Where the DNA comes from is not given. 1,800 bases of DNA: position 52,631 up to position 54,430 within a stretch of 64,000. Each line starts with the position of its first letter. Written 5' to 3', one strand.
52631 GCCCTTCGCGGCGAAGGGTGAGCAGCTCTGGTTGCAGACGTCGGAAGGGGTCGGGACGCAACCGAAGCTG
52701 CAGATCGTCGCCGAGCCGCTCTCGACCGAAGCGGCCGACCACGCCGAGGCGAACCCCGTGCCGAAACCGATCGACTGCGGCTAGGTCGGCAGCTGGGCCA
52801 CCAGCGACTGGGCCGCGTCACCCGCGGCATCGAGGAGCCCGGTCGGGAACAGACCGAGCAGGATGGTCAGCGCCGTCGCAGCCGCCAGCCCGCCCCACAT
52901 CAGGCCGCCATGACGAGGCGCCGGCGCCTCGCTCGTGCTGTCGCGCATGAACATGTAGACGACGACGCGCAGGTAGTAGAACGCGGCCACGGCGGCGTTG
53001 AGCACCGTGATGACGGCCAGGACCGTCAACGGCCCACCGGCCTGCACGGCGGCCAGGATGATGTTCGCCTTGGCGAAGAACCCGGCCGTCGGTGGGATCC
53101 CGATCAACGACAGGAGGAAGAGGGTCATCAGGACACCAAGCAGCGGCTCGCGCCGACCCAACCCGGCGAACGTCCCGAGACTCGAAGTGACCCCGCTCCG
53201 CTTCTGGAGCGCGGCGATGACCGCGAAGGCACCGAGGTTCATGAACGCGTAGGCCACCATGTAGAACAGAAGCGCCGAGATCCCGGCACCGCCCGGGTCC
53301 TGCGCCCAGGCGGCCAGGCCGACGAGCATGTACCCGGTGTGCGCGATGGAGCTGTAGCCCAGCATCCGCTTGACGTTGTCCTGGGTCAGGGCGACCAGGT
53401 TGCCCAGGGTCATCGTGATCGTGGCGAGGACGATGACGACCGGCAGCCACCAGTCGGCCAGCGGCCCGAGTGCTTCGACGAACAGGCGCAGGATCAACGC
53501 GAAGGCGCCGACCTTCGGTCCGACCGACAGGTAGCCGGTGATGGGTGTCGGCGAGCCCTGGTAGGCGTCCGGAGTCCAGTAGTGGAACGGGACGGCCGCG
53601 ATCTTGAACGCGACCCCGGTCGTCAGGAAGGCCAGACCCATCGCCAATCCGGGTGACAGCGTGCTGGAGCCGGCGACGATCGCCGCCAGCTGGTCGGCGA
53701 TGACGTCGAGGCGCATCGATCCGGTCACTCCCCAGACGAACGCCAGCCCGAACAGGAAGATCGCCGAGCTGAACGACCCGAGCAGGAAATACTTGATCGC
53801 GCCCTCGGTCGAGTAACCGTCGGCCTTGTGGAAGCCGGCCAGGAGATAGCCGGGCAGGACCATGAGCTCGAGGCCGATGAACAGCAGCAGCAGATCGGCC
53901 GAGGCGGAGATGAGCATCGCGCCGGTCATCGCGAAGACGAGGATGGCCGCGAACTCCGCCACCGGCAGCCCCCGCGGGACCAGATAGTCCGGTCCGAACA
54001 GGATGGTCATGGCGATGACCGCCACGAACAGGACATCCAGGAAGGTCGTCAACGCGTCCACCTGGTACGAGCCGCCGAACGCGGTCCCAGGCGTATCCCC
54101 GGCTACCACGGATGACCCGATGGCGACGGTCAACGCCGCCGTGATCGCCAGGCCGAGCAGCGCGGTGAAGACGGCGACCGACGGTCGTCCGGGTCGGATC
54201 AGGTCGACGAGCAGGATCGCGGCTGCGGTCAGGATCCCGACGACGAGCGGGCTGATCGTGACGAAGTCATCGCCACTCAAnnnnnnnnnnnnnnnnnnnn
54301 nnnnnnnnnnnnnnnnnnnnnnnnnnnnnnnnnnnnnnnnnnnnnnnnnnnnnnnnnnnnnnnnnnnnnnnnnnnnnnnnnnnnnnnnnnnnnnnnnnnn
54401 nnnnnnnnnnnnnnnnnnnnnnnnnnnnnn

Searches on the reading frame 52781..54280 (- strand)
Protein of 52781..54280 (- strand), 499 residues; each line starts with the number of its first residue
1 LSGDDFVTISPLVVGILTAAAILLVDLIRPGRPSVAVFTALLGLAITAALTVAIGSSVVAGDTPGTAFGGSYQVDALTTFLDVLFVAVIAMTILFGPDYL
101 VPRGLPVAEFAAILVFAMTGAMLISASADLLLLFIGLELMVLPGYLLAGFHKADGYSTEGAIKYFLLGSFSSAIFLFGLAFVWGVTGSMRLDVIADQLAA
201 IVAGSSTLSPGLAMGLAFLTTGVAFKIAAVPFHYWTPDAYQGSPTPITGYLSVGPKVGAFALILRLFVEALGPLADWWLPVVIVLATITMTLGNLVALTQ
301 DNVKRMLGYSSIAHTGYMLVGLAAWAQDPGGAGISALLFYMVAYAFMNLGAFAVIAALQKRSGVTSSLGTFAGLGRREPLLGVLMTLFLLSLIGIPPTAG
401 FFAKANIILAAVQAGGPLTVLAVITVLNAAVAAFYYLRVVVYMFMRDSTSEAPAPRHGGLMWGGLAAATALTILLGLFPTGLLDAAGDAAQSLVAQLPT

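Call 65: search_protein_families(library=pfam, proteins=[window:52781-54280:-], max_evalue=0.0001)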
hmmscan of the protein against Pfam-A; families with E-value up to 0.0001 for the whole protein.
window:52781-54280:- (499 aa): 1 family
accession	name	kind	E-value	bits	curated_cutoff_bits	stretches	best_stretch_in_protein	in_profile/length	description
PF00361.26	Proton_antipo_M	-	2.9e-68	230.7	21.5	1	127-425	1-290/294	NADH:quinone oxidoreductase/Mrp antiporter, TM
